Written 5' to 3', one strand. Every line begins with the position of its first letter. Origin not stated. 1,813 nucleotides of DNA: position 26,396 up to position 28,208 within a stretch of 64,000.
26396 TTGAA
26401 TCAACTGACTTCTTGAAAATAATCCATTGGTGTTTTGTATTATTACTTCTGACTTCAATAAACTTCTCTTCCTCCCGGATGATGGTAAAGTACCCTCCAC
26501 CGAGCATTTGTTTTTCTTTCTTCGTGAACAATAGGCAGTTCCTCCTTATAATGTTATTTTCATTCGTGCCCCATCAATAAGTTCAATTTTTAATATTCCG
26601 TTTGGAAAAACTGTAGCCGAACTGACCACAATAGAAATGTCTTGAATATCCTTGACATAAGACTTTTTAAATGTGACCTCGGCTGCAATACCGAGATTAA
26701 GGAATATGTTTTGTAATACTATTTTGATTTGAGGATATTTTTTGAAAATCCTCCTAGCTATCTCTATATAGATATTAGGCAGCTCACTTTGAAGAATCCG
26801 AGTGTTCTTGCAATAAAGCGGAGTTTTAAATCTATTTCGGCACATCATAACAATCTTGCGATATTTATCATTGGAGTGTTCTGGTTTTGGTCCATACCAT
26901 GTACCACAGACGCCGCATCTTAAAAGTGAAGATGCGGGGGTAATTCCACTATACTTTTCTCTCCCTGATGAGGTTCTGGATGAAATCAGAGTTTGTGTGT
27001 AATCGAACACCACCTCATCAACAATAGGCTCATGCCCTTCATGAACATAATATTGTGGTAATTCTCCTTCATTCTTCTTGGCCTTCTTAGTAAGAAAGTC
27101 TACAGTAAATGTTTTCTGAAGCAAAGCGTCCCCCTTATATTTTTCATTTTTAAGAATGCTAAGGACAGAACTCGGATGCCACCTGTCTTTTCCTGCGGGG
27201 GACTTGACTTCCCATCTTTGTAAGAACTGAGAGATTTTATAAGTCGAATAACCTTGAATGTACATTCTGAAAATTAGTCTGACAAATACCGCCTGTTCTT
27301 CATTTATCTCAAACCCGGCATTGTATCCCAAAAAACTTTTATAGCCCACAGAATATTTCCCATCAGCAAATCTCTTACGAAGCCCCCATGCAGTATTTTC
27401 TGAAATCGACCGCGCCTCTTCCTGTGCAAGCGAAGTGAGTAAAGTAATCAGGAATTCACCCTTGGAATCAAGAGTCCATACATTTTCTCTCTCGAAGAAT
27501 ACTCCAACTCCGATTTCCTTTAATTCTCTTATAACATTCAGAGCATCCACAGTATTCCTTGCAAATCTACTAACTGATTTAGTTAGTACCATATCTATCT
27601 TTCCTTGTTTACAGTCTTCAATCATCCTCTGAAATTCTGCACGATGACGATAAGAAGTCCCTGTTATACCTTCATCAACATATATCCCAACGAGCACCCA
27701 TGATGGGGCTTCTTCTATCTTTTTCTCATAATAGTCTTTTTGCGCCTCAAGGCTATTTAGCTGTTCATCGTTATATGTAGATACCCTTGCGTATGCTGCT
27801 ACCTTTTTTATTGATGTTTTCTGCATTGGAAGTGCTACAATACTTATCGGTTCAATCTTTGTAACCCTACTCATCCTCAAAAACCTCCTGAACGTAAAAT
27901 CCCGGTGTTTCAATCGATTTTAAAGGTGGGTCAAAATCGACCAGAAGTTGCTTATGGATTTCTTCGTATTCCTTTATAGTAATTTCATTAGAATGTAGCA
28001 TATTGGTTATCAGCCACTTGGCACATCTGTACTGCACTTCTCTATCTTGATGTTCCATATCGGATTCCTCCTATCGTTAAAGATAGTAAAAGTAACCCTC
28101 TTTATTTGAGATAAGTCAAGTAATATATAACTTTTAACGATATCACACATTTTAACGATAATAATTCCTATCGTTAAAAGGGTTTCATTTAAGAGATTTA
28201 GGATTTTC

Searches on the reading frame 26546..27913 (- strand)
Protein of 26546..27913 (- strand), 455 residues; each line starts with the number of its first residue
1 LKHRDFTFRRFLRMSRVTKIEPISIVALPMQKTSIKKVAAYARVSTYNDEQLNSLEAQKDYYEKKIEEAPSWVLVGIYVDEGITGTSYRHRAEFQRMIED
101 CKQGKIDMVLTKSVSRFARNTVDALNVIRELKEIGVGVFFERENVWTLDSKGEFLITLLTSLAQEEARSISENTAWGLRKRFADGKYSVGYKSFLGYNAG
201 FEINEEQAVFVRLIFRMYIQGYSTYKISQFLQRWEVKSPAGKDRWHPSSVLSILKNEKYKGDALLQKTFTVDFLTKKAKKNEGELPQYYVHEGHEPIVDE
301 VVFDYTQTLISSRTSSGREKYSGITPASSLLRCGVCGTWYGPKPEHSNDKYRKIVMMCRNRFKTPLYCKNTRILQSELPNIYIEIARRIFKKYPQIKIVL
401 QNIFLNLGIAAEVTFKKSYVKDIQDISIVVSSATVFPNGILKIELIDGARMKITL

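Call 6: search_protein_families(library=pfam, proteins=[window:26546-27913:-], max_evalue=0.01)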
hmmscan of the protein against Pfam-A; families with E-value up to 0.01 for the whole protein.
window:26546-27913:- (455 aa): 3 families
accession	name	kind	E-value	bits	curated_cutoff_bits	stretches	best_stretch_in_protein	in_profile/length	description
PF00239.26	Resolvase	-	2.6e-33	115.6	23.3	1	38-187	1-145/145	Resolvase, N terminal domain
PF07508.19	Recombinase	-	4.3e-18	65.9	21.1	1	205-313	1-102/102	Recombinase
PF13408.12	Zn_ribbon_recom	-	1e-05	26.3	25.3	1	328-378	3-49/58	Recombinase zinc beta ribbon domain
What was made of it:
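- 26546..27874 (-): Large serine recombinase, 442 aa (the longest ORF reaches 27913). Candidate integrase. Resolvase, Recombinase and Zn_ribbon_recom domains (call 6).
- On Large serine recombinase (LSR) prophage integration into a coding gene: Pfam 2.6e-33, 4.3e-18 and 1e-05 for window 26546-27913 (call 6).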

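Call 18: list_cluster_members(proteins=[P0001, window:26546-27913:-])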
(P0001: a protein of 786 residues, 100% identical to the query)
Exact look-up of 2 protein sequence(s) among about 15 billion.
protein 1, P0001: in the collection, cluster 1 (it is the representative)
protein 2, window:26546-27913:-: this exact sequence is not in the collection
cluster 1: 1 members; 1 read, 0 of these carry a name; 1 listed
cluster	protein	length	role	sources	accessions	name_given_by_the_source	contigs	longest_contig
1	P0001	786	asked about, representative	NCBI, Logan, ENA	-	-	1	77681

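Call 20: find_related_loci(query=window:26546-27913:-, collection=viral_contigs, flank=10000)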
Query window:26546-27913:- (455 aa) in viral_contigs; peptide patterns used: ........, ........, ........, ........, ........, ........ (x = any residue, [..] = any of these).
268 stretches matched a pattern; 259 encode a relative of the query (tblastn E <= 1e-3); the best 80 are kept; 80 distinct loci.
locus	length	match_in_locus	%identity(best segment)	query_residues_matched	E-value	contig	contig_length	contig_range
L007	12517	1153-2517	82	1-455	0e+0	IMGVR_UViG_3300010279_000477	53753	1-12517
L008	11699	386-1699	64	5-437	0e+0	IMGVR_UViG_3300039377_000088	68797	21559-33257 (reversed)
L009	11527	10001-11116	54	27-396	4e-134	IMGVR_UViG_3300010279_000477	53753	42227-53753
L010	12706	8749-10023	47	6-430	3e-126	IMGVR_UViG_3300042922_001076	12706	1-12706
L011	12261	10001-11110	51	29-396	6e-125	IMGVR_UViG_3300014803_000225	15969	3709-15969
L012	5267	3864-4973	53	29-396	1e-125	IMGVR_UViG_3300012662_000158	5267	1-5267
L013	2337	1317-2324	57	29-362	9e-132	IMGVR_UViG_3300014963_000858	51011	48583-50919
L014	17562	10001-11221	49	16-413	3e-121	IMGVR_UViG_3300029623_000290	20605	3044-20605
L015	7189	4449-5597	49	13-390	2e-121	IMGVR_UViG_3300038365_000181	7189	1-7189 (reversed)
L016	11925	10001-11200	47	10-403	4e-121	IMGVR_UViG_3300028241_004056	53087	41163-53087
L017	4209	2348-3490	51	11-384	9e-122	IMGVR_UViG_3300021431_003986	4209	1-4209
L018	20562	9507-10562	54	36-384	2e-120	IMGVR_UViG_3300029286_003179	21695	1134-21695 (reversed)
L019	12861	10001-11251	48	16-427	3e-119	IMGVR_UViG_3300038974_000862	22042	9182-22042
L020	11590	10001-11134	51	12-383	2e-119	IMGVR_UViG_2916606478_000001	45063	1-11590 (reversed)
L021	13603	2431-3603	49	15-400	8e-118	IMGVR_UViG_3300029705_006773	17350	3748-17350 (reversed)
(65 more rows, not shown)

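Call 31: find_homologous_proteins(query=window:26546-27913:-, max_evalue=1e-30)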
Query window:26546-27913:- (455 aa): 8000 proteins with E <= 1e-30 among 8000 candidates; the best 120 are listed.
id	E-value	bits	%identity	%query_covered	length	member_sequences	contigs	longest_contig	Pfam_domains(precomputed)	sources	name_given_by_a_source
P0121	5.2e-283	956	96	97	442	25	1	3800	PF07508.20,PF00239.27,PF13408.13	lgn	-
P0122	2.0e-280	948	95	97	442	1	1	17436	PF07508.20,PF00239.27,PF13408.13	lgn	-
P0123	8.9e-276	932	93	97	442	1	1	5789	PF07508.20,PF00239.27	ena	-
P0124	1.0e-275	932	93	97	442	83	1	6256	PF07508.20,PF00239.27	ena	-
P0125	7.3e-275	929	93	97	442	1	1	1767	PF07508.20,PF00239.27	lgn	-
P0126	1.1e-273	926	92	97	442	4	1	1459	PF07508.20,PF00239.27,PF13408.13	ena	-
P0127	7.8e-267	903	90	97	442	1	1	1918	PF07508.20,PF00239.27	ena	-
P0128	1.4e-264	896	89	97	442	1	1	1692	PF07508.20,PF00239.27,PF13408.13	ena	-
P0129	4.2e-264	894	89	97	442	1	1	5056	PF07508.20,PF00239.27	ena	-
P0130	1.2e-261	886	88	97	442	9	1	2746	PF07508.20,PF00239.27,PF13408.13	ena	-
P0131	3.6e-254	861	85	97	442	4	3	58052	PF07508.20,PF00239.27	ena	-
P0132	4.6e-252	854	84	97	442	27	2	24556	PF07508.20,PF00239.27,PF13408.13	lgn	-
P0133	1.3e-247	840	83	97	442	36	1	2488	PF07508.20,PF00239.27,PF13408.13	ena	-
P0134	1.8e-247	839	83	97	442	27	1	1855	PF07508.20,PF00239.27,PF13408.13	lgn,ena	-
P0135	4.9e-246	834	82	97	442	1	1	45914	PF07508.20,PF00239.27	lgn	-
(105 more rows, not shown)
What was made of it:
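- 26546..27874 (-): Homologues are called from M14 (call 31).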

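Call 32: find_encoding_contigs(protein=P0122, flank=10000, max_places=6)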
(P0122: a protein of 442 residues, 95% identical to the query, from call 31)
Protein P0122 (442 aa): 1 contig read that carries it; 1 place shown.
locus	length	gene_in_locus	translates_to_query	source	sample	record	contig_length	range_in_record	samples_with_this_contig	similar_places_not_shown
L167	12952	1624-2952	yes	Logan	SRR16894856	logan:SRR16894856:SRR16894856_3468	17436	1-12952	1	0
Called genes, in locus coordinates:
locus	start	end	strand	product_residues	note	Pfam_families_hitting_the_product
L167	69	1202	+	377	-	PF05362:Lon_C, PF13541:ChlI, PF00493:MCM (faint), PF00158:Sigma54_activat, PF01078:Mg_chelatase, PF07728:AAA_5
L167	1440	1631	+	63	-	PF20612:SHOCT_2 (weak)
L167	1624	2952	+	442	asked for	PF00239:Resolvase, PF07508:Recombinase, PF13408:Zn_ribbon_recom (weak)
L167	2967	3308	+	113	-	-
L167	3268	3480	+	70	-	PF08845:SymE_toxin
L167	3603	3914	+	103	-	PF08797:HIRAN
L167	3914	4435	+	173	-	-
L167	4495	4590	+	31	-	-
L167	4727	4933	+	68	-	PF13443:HTH_26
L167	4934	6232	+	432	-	PF00145:DNA_methylase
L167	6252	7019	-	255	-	-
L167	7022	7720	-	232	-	-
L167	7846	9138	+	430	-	PF00145:DNA_methylase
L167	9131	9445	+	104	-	-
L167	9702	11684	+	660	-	-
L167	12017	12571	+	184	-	PF04218:CENP-B_N (weak)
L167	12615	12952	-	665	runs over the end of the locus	PF00476:DNA_pol_A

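Call 33: find_encoding_contigs(protein=P0124, flank=10000, max_places=8)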
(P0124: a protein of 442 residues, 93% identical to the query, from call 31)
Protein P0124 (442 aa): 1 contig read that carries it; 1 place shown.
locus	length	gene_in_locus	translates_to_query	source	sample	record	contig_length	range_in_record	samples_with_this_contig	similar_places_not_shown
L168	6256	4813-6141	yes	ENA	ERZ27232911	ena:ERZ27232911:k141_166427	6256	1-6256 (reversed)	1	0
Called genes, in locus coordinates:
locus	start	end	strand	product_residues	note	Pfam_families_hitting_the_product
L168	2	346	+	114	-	?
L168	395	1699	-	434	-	PF01595:CNNM, PF00571:CBS (weak), PF03471:CorC_HlyC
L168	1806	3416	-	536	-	PF00005:ABC_tran, PF02463:SMC_N (faint), PF13476:AAA_23 (faint), PF13304:AAA_21 (faint), PF12848:ABC_tran_Xtn, PF00005:ABC_tran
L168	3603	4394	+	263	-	PF00753:Lactamase_B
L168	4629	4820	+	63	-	PF20612:SHOCT_2 (weak)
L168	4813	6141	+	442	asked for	PF00239:Resolvase, PF07508:Recombinase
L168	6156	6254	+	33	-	?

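Call 34: find_encoding_contigs(protein=P0131, flank=10000, max_places=6)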
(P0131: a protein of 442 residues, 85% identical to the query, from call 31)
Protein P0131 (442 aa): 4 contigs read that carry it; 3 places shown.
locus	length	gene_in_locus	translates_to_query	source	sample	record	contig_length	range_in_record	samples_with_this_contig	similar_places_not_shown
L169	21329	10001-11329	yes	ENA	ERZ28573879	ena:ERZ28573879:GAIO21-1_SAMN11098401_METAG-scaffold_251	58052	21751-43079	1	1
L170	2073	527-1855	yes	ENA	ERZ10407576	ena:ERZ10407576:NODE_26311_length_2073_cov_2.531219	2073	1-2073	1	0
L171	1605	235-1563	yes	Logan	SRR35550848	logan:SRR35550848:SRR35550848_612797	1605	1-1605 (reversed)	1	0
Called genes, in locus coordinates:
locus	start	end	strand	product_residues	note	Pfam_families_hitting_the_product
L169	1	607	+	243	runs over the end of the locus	PF13365:Trypsin_2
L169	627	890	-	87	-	PF01649:Ribosomal_S20p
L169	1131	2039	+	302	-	PF03418:Peptidase_A25, PF06866:DUF1256 (faint)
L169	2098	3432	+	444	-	PF07454:SpoIIP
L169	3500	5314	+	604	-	PF00009:GTP_EFTU, PF03144:GTP_EFTU_D2 (weak), PF14492:EFG_III (faint), PF00679:EFG_C, PF06421:LepA_C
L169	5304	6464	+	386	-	PF04055:Radical_SAM, PF06969:HemN_C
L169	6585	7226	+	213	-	PF04542:Sigma70_r2, PF04545:Sigma70_r4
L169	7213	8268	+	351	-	PF00437:T2SSE, PF13401:AAA_22 (faint), PF25199:nSTAND_NTPase5 (weak)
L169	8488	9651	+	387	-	PF05362:Lon_C (weak), PF13541:ChlI, PF00158:Sigma54_activat (faint), PF01078:Mg_chelatase, PF07728:AAA_5 (weak)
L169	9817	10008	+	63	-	PF20612:SHOCT_2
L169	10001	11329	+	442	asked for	PF00239:Resolvase, PF07508:Recombinase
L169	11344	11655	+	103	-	-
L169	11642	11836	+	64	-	PF08845:SymE_toxin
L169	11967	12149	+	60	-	PF12728:HTH_17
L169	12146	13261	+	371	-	PF02086:MethyltransfD12 (faint), PF03602:Cons_hypoth95 (faint), PF01555:N6_N4_Mtase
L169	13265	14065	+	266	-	-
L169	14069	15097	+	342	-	PF07728:AAA_5 (weak)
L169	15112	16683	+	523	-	-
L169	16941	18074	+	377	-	PF14338:Mrr_N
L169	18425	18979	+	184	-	-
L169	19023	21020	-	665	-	PF00476:DNA_pol_A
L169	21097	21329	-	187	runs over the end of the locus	PF10991:Enc34_ssDNA-bd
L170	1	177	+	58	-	?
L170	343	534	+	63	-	PF20612:SHOCT_2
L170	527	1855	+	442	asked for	PF00239:Resolvase, PF07508:Recombinase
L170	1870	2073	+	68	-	?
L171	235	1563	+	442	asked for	PF00239:Resolvase, PF07508:Recombinase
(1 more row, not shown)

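Call 40: search_dna_similar(query=window:26546-27874:-, collection=phages, mode=protein, max_rows=25)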
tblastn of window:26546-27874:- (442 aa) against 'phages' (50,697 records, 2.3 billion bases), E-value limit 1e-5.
Records with a match: 574; places in all: 775; records where one place covers at least 80% of the query: 134.
Best place of each record, by identity: 60-80% 1; <60% 573.
By first word of the organism name: Streptococcus 149; Staphylococcus 89; Bacteriophage 81; Bacillus 68; Paenibacillus 21; Clostridium 13; phage 11; Enterococcus 11; Lactococcus 11; Faecalibacterium 10; and 52 more.
By host as written in the record: - 118; Staphylococcus aureus 32; Bacillus anthracis 16; Streptococcus suis 11; Enterococcus faecalis 11; Paenibacillus larvae 9; Staphylococcus epidermidis 9; Faecalibacterium prausnitzii 8; and 242 more.
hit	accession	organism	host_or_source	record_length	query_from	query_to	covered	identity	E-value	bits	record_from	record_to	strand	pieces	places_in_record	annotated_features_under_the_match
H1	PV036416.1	phage NatCom_3357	human feces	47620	1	418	95%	48.0%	9e-124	401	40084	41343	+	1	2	hypothetical protein (x2)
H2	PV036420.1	phage NatCom_9287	human feces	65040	1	418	95%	47.3%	5e-121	393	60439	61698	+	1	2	hypothetical protein (x2)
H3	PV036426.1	Acutalibacteraceae phage NatCom_11578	Acutalibacteraceae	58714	1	418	95%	47.1%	5e-122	396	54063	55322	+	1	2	hypothetical protein (x2)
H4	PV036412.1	phage NatCom_43819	human feces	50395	3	426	96%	44.5%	9e-116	378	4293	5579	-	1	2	hypothetical protein (x2)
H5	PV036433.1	Ruminococcus phage NatCom_23091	Ruminococcus sp.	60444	5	401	90%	47.4%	2e-109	360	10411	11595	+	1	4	hypothetical protein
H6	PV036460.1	Anaerosphaera phage IMGVR 8818211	Anaerosphaera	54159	13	390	86%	48.7%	6e-113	370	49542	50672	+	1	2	hypothetical protein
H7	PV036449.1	phage NatCom_35866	human feces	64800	12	377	83%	50.3%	2e-118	386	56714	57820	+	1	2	hypothetical protein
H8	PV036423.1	phage NatCom_17901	human feces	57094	1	377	85%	48.3%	2e-107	354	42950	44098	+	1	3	hypothetical protein | DNA invertase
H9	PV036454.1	Christensenellales phage IMGVR 15666929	Christensenellales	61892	3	394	89%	46.2%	9e-110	361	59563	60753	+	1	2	hypothetical protein (x2)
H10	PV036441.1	Ruminococcus phage NatCom_29429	Ruminococcus sp.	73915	1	379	86%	47.7%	5e-110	362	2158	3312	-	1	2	hypothetical protein | DNA invertase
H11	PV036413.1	Acutalibacteraceae phage NatCom_991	Acutalibacteraceae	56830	4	360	81%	50.4%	6e-108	356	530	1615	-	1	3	hypothetical protein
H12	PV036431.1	Oscillospiraceae phage NatCom_21982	Oscillospiraceae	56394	1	379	86%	47.4%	9e-106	349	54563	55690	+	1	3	hypothetical protein | DNA invertase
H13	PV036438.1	Oscillospiraceae phage NatCom_27610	Oscillospiraceae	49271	3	371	83%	48.7%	3e-106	351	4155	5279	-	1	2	hypothetical protein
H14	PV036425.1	Oscillospiraceae phage NatCom_11393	Oscillospiraceae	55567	1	379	86%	47.1%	3e-105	348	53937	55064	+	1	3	hypothetical protein | DNA invertase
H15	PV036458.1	Oscillospirales phage IMGVR 15609780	Oscillospirales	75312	23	370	79%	50.9%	2e-110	363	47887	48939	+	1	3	hypothetical protein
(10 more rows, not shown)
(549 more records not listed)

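Call 48: find_encoding_contigs(protein=P0121, flank=10000, max_places=10)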
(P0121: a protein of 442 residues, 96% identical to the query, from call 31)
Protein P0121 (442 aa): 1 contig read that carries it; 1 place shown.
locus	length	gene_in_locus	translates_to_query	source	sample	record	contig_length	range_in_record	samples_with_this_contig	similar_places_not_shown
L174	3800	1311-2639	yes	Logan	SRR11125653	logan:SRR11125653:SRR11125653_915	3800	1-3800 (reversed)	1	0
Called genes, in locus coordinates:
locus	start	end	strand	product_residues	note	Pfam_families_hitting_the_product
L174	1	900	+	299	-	?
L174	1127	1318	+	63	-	PF20612:SHOCT_2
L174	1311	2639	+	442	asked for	PF00239:Resolvase, PF07508:Recombinase, PF13408:Zn_ribbon_recom (faint)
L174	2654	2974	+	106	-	-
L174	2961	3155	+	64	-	PF08845:SymE_toxin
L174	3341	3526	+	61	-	PF12728:HTH_17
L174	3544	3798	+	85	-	?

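Call 49: find_encoding_contigs(protein=P0123, flank=10000, max_places=10)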
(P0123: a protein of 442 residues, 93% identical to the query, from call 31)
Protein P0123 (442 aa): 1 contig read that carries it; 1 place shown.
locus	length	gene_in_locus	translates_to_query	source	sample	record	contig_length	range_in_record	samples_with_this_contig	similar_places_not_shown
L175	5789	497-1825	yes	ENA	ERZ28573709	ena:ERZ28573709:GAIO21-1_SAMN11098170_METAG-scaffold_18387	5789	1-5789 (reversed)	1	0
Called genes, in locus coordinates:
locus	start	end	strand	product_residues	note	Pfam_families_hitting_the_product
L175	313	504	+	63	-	PF20612:SHOCT_2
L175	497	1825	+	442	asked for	PF00239:Resolvase, PF07508:Recombinase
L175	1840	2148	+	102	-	-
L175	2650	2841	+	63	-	-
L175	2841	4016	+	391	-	PF00145:DNA_methylase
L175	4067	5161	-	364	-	PF27126:NmeDI_C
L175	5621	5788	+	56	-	?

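Call 50: find_encoding_contigs(protein=P0129, flank=10000, max_places=10)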
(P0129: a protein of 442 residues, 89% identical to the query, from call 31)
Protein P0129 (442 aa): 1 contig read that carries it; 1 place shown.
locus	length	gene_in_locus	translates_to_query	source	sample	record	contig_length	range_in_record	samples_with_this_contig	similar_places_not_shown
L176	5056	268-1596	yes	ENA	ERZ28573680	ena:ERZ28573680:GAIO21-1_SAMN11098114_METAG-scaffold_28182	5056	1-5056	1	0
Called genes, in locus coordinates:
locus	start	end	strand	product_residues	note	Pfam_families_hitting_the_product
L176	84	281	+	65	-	PF20612:SHOCT_2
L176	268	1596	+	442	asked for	PF00239:Resolvase, PF07508:Recombinase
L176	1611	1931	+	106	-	-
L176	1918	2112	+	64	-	PF08845:SymE_toxin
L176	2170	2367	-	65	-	-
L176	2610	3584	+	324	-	PF11867:T1RH-like_C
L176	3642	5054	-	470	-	?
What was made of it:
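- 27867..28058 (-): Small SHOCT_2-domain ORF (63 aa) that overlaps the recombinase start. Always paired with the recombinase in relatives (calls 32-34, 48-50).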

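Call 65: search_protein_families(library=pfam, proteins=[L007:4-789:+, L174:1-900:+, L168:3603-4394:+], max_evalue=0.0001)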
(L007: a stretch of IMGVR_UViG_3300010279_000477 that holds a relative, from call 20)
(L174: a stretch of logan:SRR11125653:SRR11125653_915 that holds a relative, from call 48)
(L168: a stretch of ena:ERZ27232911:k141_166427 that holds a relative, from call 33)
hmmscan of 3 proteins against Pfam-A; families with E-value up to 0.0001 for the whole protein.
L007:4-789:+ (261 aa): 5 families
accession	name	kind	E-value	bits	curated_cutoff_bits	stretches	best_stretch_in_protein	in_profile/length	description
PF01078.27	Mg_chelatase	-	4.1e-66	222.8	20.3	1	88-246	1-158/207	Magnesium chelatase, subunit ChlI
PF07728.20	AAA_5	-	2.3e-09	37.8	22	1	111-246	1-123/139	AAA domain (dynein-related subfamily)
PF05496.18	RuvB_N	-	7e-07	29.6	27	0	108-130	32-54/159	Holliday junction DNA helicase RuvB P-loop domain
PF00158.32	Sigma54_activat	-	5.4e-06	26.6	20.2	1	107-246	20-143/168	Sigma-54 interaction domain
PF00493.29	MCM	-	6.3e-06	25.9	23.3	0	186-236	113-163/224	MCM P-loop domain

L174:1-900:+ (299 aa): 1 family
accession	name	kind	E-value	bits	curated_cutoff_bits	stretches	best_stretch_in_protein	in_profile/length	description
PF00753.33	Lactamase_B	-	2.4e-11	44.4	22.7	1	32-97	4-65/196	Metallo-beta-lactamase superfamily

L168:3603-4394:+ (263 aa): 1 family
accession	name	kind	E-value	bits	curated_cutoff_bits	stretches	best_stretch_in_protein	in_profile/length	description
PF00753.33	Lactamase_B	-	2.3e-18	67.3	22.7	1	56-251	2-195/196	Metallo-beta-lactamase superfamily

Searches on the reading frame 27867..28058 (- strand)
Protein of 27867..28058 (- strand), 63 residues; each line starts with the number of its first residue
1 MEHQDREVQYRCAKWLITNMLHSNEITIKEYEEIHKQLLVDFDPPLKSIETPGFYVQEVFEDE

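Call 6: search_protein_families(library=pfam, proteins=[window:27867-28058:-], max_evalue=0.01)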
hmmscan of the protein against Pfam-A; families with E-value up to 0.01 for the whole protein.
window:27867-28058:- (63 aa): 1 family
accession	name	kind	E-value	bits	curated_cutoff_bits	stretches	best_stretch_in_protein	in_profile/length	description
PF20612.3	SHOCT_2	-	3.3e-07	30.8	24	1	5-48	7-50/53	SHOCT domain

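Call 64: search_protein_families(library=phrogs, proteins=[window:27867-28058:-], max_evalue=0.00001)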
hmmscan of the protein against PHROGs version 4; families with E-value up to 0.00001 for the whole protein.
window:27867-28058:- (63 aa): 1 family
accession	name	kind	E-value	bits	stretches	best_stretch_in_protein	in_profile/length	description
phrog_2996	-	unknown function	2.5e-08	35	1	6-51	8-53/54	-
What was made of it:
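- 27867..28058 (-): Pfam PF20612 3.3e-07 (call 6) and phrog_2996 (call 64).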
